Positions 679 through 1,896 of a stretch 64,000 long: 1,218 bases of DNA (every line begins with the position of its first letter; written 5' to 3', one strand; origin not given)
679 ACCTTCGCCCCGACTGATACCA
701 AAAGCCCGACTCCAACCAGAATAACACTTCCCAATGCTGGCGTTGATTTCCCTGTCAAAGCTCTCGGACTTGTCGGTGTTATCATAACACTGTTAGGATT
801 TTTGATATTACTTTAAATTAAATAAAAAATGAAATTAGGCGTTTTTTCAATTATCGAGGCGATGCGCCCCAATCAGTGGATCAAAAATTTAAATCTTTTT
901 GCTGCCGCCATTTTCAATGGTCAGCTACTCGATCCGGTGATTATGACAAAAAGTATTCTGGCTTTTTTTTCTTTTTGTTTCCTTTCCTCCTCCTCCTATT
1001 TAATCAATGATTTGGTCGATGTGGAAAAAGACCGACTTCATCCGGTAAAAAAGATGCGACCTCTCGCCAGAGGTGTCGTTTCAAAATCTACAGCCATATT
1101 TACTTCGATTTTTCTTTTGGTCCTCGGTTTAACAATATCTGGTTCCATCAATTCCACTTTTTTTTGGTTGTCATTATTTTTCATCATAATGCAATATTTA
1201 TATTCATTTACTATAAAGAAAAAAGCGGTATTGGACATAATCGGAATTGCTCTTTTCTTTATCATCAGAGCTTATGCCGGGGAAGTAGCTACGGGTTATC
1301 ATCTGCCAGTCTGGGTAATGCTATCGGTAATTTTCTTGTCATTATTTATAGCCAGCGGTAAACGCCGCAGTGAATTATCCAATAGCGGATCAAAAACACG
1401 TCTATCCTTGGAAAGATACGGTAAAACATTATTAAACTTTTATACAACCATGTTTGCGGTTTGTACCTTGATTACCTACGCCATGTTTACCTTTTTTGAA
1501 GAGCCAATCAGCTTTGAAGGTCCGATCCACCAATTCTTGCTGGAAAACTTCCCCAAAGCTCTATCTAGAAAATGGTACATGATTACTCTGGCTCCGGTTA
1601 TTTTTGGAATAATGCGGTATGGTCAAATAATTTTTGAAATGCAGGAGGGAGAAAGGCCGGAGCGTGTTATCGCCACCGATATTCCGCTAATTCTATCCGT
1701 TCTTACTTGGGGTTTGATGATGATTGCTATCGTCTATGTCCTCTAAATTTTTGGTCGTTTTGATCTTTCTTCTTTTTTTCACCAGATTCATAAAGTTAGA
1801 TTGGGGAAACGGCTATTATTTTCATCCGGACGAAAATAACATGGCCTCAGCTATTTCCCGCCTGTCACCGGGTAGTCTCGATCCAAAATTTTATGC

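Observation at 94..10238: Lipid-linked pentose donor plus GT-C glycosyltransferase cluster next to a Pro/Thr-repeat secreted protein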

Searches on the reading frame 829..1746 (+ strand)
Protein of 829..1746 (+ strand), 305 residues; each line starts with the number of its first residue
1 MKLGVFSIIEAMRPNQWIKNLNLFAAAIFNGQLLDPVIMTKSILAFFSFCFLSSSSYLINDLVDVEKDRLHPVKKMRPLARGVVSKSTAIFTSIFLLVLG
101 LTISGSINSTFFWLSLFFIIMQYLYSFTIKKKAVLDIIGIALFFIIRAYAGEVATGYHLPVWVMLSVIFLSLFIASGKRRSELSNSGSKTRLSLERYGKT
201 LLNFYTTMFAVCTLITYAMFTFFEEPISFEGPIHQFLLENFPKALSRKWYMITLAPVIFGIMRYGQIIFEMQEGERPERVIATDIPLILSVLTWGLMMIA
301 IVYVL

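Call 3: search_protein_families(library=pfam, proteins=[window:829-1746:+], max_evalue=0.01)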
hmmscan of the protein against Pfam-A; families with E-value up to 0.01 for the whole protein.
window:829-1746:+ (305 aa): 1 family
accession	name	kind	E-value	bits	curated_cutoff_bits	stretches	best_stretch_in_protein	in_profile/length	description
PF01040.23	UbiA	-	3e-23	82.8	34.2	1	31-215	14-200/250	UbiA prenyltransferase family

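Call 4: search_protein_families(library=ncbifam, proteins=[window:829-1746:+], max_evalue=0.01)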
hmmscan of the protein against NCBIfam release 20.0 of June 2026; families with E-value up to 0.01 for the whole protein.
window:829-1746:+ (305 aa): 23 families
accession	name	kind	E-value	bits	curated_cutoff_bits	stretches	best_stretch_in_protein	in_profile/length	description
NF008978.0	PRK12324.1-4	equivalog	1.4e-59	201.6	207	1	7-304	34-321/322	decaprenyl-phosphate phosphoribosyltransferase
NF008977.0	PRK12324.1-2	equivalog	2.3e-53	181.5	234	1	6-303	3-288/297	decaprenyl-phosphate phosphoribosyltransferase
NF008976.0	PRK12324.1-1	equivalog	9.3e-50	169.7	474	1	7-302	20-303/306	decaprenyl-phosphate phosphoribosyltransferase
NF006088.0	PRK08238.1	equivalog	1.5e-45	155.8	351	1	8-191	195-378/482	UbiA family prenyltransferase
NF009523.0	PRK12884.1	equivalog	5.7e-14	52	269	1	39-169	36-165/279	prenyltransferase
NF009522.0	PRK12883.1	equivalog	5.3e-11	42.5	353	1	9-156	7-151/279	geranylgeranylglycerol-phosphate geranylgeranyltransferase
NF035940.1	prenyl_rel_EboC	equivalog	2.4e-09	37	250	1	38-137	37-134/292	UbiA-like protein EboC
TIGR01475.1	ubiA_other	subfamily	2.5e-09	37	180.8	1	37-171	33-166/282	UbiA-like polyprenyltransferase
TIGR01473.1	cyoE_ctaB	equivalog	8.5e-09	35.6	210.3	1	14-169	9-168/281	heme o synthase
TIGR01474.1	ubiA_proteo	equivalog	1.2e-08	34.8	275.45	1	45-134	44-135/282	4-hydroxybenzoate octaprenyltransferase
NF009521.0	PRK12882.1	equivalog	2.7e-08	33.4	296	1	9-141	9-138/280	geranylgeranylglycerol-phosphate geranylgeranyltransferase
NF005742.0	PRK07566.1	equivalog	6e-07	28.9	313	1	8-168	31-196/315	chlorophyll synthase ChlG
NF009515.0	PRK12874.1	equivalog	3.7e-05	23.2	392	1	50-174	55-180/291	4-hydroxybenzoate polyprenyltransferase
NF041585.1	MqnP_Cj_Hp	exception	6.8e-05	22.5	375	1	39-169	37-168/281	menaquinone biosynthesis prenyltransferase MqnP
NF009609.0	PRK13106.1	equivalog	9.9e-05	21.9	349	1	39-155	48-163/301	prenyltransferase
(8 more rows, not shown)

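Call 7: find_encoding_contigs(protein=window:829-1746:+, flank=10000, max_places=6)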
Protein window:829-1746:+ (305 aa): 1 contig read that carries it; 1 place shown.
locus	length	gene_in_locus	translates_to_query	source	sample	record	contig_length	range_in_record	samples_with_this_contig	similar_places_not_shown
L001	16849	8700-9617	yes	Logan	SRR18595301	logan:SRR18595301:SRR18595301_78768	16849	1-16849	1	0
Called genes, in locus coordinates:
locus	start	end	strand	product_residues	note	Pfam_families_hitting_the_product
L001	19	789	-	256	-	PF01026:TatD_DNase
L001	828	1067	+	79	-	-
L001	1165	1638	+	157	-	-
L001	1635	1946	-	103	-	PF01649:Ribosomal_S20p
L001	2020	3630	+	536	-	PF03023:MurJ, PF01554:MatE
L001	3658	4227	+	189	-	-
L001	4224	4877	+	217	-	-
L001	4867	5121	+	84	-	-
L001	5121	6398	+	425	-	-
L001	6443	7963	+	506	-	-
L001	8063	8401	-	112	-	-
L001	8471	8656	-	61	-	-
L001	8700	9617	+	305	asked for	PF01040:UbiA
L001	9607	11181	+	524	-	-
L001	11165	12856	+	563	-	PF02366:PMT (weak), PF13231:PMT_2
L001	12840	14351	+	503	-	PF13231:PMT_2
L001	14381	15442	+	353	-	PF04015:DUF362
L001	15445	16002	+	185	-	PF14378:PAP2_3, PF01569:PAP2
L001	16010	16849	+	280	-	?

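Call 16: find_homologous_proteins(query=window:829-1746:+, max_evalue=1e-10)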
Query window:829-1746:+ (305 aa): 935 proteins with E <= 1e-10 among 3835 candidates; the best 120 are listed.
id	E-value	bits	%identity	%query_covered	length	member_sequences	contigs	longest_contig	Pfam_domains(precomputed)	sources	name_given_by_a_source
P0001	1.8e-192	656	100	100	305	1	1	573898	PF01040.24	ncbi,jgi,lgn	ncbi:MAG: UbiA family prenyltransferase [Candidatus Shapirobacteria bacterium]|jgi:4-hydroxybenzoate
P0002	3.6e-171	586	88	100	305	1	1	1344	PF01040.24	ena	-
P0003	4.9e-171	586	88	100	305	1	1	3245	PF01040.24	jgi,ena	-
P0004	3.2e-169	580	90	96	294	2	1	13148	PF01040.24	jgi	-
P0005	2.3e-166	570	86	100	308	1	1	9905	PF01040.24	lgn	-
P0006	7.1e-144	497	74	98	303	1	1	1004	PF01040.24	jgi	-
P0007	8.1e-144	497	75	99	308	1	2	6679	PF01040.24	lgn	-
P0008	1.3e-143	496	73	98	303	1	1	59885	PF01040.24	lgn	-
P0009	3.4e-143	494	74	98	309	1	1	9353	PF01040.24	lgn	-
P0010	3.4e-143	494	76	99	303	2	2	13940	PF01040.24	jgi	jgi:4-hydroxybenzoate polyprenyltransferase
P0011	5.6e-143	494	74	98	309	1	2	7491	PF01040.24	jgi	-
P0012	6.5e-143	494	74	98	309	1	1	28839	PF01040.24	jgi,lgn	-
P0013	7.0e-143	493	74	99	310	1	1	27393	PF01040.24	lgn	-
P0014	7.7e-143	493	73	100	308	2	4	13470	PF01040.24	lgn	-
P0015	8.0e-143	493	75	100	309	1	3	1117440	PF01040.24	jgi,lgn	jgi:4-hydroxybenzoate polyprenyltransferase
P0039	4.9e-140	484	72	98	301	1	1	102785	PF01040.24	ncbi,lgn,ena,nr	ncbi:UbiA prenyltransferase family protein [Patescibacteria group bacterium]|nr:UbiA prenyltransfera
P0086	2.4e-138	479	72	98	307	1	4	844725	PF01040.24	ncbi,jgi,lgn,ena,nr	ncbi:MAG TPA: decaprenyl-phosphate phosphoribosyltransferase [Candidatus Woesebacteria bacterium]|nr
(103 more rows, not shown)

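Call 17: find_encoding_contigs(protein=P0086, flank=10000, max_places=1)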
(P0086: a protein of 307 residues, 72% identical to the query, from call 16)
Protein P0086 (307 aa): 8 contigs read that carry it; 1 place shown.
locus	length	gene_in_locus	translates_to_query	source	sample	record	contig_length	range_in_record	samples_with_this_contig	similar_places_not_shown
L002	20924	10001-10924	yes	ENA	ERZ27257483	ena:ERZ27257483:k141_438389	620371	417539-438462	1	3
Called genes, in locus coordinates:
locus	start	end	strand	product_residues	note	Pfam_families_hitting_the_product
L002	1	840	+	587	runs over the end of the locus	PF13385:Laminin_G_3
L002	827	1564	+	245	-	PF00763:THF_DHG_CYH, PF02882:THF_DHG_CYH_C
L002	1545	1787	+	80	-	-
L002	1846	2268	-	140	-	PF04480:DUF559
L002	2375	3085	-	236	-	PF01026:TatD_DNase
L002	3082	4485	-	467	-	PF00133:tRNA-synt_1, PF01406:tRNA-synt_1e (weak), PF09334:tRNA-synt_1g, PF00133:tRNA-synt_1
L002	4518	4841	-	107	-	-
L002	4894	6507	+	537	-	PF03023:MurJ, PF01554:MatE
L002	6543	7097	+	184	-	PF05137:PilN (weak)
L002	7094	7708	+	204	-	PF04350:PilO (faint)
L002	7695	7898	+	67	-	-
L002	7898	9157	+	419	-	PF13620:CarboxypepD_reg (faint)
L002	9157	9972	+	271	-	-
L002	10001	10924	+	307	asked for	PF01040:UbiA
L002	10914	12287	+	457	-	-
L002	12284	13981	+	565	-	PF13231:PMT_2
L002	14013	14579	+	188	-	PF01569:PAP2, PF14378:PAP2_3 (weak), PF14360:PAP2_C (weak)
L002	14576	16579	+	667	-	PF10060:DUF2298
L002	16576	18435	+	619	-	PF00580:UvrD-helicase, PF13245:AAA_19, PF13361:UvrD_C, PF13538:UvrD_C_2 (weak)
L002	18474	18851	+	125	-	PF05635:23S_rRNA_IVP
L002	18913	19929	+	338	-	PF02388:FemAB, PF13480:Acetyltransf_6, PF02388:FemAB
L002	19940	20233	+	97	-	PF02686:GatC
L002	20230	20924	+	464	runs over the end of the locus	PF01425:Amidase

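Call 18: find_encoding_contigs(protein=P0015, flank=10000, max_places=1)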
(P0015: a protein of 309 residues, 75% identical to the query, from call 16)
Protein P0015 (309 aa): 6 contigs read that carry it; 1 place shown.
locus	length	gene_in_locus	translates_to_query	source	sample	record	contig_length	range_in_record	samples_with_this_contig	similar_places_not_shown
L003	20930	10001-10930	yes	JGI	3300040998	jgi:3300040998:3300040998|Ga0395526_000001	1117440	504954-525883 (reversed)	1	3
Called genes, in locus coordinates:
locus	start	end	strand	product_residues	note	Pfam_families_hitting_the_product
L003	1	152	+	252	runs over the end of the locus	PF00557:Peptidase_M24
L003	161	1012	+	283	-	PF00763:THF_DHG_CYH, PF02882:THF_DHG_CYH_C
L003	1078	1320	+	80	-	PF13192:Thioredoxin_3 (weak)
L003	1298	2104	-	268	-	PF01026:TatD_DNase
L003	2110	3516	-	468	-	PF00133:tRNA-synt_1, PF01406:tRNA-synt_1e, PF09334:tRNA-synt_1g, PF00133:tRNA-synt_1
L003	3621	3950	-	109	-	PF01649:Ribosomal_S20p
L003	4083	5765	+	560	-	PF03023:MurJ, PF01554:MatE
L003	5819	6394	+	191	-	-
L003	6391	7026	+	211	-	-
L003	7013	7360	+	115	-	-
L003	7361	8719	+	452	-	-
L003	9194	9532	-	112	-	-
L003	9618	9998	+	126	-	-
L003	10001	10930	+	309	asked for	PF01040:UbiA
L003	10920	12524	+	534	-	PF02366:PMT (weak)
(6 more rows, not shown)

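Call 19: find_encoding_contigs(protein=P0039, flank=10000, max_places=1)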
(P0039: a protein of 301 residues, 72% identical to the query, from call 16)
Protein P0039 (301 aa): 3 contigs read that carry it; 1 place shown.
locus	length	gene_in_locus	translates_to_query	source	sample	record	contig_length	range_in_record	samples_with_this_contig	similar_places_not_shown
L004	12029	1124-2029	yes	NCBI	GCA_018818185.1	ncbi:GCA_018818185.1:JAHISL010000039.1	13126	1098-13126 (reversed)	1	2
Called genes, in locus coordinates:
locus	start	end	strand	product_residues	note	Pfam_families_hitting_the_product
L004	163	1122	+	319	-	-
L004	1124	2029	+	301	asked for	PF01040:UbiA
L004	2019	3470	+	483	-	-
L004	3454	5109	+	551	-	-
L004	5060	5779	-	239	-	PF05050:Methyltransf_21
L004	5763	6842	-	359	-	PF13439:Glyco_transf_4, PF00534:Glycos_transf_1, PF13692:Glyco_trans_1_4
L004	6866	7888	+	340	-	PF01073:3Beta_HSD, PF01370:Epimerase, PF02719:Polysacc_synt_2 (weak), PF04321:RmlD_sub_bind, PF07993:NAD_binding_4, PF16363:GDP_Man_Dehyd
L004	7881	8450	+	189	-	PF01569:PAP2, PF14378:PAP2_3 (weak), PF14360:PAP2_C (weak)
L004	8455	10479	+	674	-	PF10060:DUF2298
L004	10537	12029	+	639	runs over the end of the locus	PF00580:UvrD-helicase, PF13245:AAA_19, PF13604:AAA_30 (faint), PF01443:Viral_helicase1 (faint), PF13361:UvrD_C, PF13538:UvrD_C_2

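Call 26: find_related_loci(query=A1, collection=genome_contigs, flank=10000)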
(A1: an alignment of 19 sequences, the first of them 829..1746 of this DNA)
Query A1 (305 aa) in genome_contigs; peptide patterns used: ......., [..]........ (x = any residue, [..] = any of these).
600 stretches matched a pattern (row limit reached: there are more); 574 encode a relative of the query (tblastn E <= 1e-3); the best 80 are kept; 80 distinct loci.
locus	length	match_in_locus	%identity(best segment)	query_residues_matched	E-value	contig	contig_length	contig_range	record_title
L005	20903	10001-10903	75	5-305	5e-148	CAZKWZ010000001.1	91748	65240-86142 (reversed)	MAG TPA_asm: uncultured Gammaproteobacteria bacterium isolate SRP220891_co1_32 genome assembly, contig: NODE_387_length_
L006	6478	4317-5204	74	10-305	7e-148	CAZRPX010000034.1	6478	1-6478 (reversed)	MAG TPA_asm: uncultured Gammaproteobacteria bacterium isolate SRP263991_co4_303 genome assembly, contig: NODE_19708_leng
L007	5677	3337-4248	70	2-305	2e-146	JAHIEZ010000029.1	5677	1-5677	MAG: Patescibacteria group bacterium isolate KR11_0.1_MetaG.mb.53 KR11_0.1_MetaG.mb.53_k141_272014, whole genome shotgun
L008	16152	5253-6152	72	6-305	1e-143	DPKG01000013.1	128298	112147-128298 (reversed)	MAG TPA_asm: Candidatus Shapirobacteria bacterium isolate UBA12405 contig_247, whole genome shotgun sequence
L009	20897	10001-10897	69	7-305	2e-139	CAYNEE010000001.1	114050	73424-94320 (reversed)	MAG TPA_asm: uncultured Gammaproteobacteria bacterium isolate binchicken_co117_38 genome assembly, contig: NODE_258_leng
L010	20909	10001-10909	71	3-305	5e-136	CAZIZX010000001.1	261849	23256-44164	MAG TPA_asm: uncultured Gammaproteobacteria bacterium isolate binchicken_co39_640 genome assembly, contig: NODE_19_lengt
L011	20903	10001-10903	71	7-305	2e-135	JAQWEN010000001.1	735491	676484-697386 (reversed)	MAG: Candidatus Shapirobacteria bacterium isolate STF2_76 NODE_1_length_735491_cov_9.474058_Sandtown_F2, whole genome sh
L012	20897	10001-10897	74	7-305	1e-134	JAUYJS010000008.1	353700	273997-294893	MAG: Candidatus Shapirobacteria bacterium isolate C24_metabat.bin.159 C24_k141_836296, whole genome shotgun sequence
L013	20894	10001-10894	65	8-305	2e-133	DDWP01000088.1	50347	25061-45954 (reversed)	MAG TPA_asm: Candidatus Shapirobacteria bacterium UBA2283 UBA2283_contig_4448, whole genome shotgun sequence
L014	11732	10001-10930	67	3-305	6e-131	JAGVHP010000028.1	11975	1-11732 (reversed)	MAG: Candidatus Shapirobacteria bacterium isolate DeMMO2_35 c_000000045706, whole genome shotgun sequence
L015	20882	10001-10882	66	7-305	5e-123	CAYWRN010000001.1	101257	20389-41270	MAG TPA_asm: uncultured Gammaproteobacteria bacterium isolate SRP239243_co1_203 genome assembly, contig: NODE_164_length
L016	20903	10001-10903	56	6-304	3e-106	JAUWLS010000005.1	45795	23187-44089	MAG: Candidatus Shapirobacteria bacterium isolate CSMAG_2378 CSMAG_2378_k141_128275_length_45795_cov_9.0000, whole genom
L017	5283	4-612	75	103-305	3e-103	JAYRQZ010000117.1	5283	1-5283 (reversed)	MAG: Candidatus Woesebacteria bacterium isolate XM1_ASGE3bin.17 k141_667165, whole genome shotgun sequence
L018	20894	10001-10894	48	8-305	1e-95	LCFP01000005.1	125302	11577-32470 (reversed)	MAG: Candidatus Gottesmanbacteria bacterium GW2011_GWA2_43_14 UV73_C0005, whole genome shotgun sequence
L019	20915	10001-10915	48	6-303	5e-92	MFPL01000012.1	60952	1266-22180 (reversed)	MAG: Candidatus Levybacteria bacterium RIFCSPLOWO2_12_FULL_41_12 rifcsplowo2_12_scaffold_853, whole genome shotgun seque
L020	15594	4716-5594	50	11-304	2e-91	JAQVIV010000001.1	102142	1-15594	MAG: Candidatus Shapirobacteria bacterium isolate STE_48 NODE_284_length_102142_cov_8.070695_Sandtown_E, whole genome sh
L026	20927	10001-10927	47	1-303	8e-89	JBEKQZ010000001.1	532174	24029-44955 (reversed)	MAG: Candidatus Levyibacteriota bacterium isolate SPRUCE 49 SPRUCE_49_1, whole genome shotgun sequence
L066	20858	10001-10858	36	2-303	2e-55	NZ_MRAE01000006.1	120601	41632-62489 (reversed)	Clostridium tepidum strain IEH 97212 scaffold_5, whole genome shotgun sequence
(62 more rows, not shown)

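Call 30: search_protein_families(library=pfam, proteins=[L026:1374-2828:+, L026:2947-4083:+, L026:4084-4770:+, L026:4803-5624:+, L026:5621-7117:+, L026:7120-8604:+, L026:8588-8941:+, L026:8941-10017:+, L026:10948-11778:-, L026:11847-13469:-], max_evalue=0.001)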
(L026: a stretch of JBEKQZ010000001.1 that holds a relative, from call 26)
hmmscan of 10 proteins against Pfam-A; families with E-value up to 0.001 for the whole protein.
L026:1374-2828:+ (484 aa): 4 families
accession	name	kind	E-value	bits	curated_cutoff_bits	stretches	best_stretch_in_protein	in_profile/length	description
PF09334.17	tRNA-synt_1g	-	1.2e-100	337.5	20.1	2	134-361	158-390/391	tRNA synthetases class I (M)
PF00133.28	tRNA-synt_1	-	4.1e-30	105.3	22.7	2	222-327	296-404/414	tRNA synthetases class I (I, L, M and V)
PF01406.26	tRNA-synt_1e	-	2.7e-12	47.1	27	2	279-328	234-283/301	tRNA synthetases class I (C) catalytic domain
PF01921.24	tRNA-synt_1f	-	1.8e-05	24.3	27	0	280-332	264-316/360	tRNA synthetases class I (K)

L026:2947-4083:+ (378 aa): 4 families
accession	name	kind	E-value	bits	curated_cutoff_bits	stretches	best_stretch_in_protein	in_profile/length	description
PF02773.21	S-AdoMet_synt_C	-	3.7e-57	192.6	25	1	243-378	3-138/138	S-adenosylmethionine synthetase, C-terminal domain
PF02772.21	S-AdoMet_synt_M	-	3e-39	134.3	29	1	123-237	2-118/120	S-adenosylmethionine synthetase, central domain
PF00438.25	S-AdoMet_synt_N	-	4.7e-36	123.7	33.1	1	18-114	2-99/99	S-adenosylmethionine synthetase, N-terminal domain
PF01941.24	AdoMet_Synthase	-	0.00096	18.5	27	0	23-44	22-43/395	S-adenosylmethionine synthetase (AdoMet synthetase)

L026:4084-4770:+ (228 aa): 0 families

L026:4803-5624:+ (273 aa): 1 family
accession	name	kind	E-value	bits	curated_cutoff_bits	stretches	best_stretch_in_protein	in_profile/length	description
PF01026.27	TatD_DNase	-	2.6e-75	253.5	27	1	11-272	1-253/253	TatD related DNase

L026:5621-7117:+ (498 aa): 2 families
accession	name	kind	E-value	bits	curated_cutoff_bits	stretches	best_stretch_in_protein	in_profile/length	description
PF13632.12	Glyco_trans_2_3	-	3e-09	37.4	27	1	206-434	5-194/198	Glycosyl transferase family group 2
PF13641.12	Glyco_tranf_2_3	-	1.2e-06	29.2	27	1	100-228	5-114/230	Glycosyltransferase like family 2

L026:7120-8604:+ (494 aa): 2 families
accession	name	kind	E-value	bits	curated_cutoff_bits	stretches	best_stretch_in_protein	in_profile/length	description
PF13231.12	PMT_2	-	7.4e-09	36.4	26.1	1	70-202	12-137/160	Dolichyl-phosphate-mannose-protein mannosyltransferase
PF02366.24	PMT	-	1.9e-07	31.4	22.7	1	73-233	76-234/245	Dolichyl-phosphate-mannose-protein mannosyltransferase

L026:8588-8941:+ (117 aa): 0 families

L026:8941-10017:+ (358 aa): 1 family
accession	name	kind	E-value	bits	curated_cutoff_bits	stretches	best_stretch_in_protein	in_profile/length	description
PF00953.26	Glycos_transf_4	-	1e-24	87.8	27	1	79-250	2-159/160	Glycosyl transferase family 4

L026:10948-11778:- (276 aa): 4 families
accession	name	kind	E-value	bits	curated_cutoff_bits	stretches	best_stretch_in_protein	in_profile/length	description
PF08308.17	PEGA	-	4.7e-19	68.5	20.8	2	125-182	3-60/71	PEGA domain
PF08239.17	SH3_3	-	3.2e-14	53.3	27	1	223-272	2-52/54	Bacterial SH3 domain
PF18348.7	SH3_16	-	1.2e-05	25.4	25.8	1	226-270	1-46/49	Bacterial dipeptidyl-peptidase Sh3 domain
PF06347.19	SH3_4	-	3.1e-05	24.1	24.1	1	226-270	7-51/56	Bacterial SH3 domain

L026:11847-13469:- (540 aa): 1 family
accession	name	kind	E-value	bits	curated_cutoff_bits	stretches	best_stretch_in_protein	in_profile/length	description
PF00118.29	Cpn60_TCP1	-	3.8e-73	247.3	34.3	1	22-523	1-488/490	TCP-1/cpn60 chaperonin family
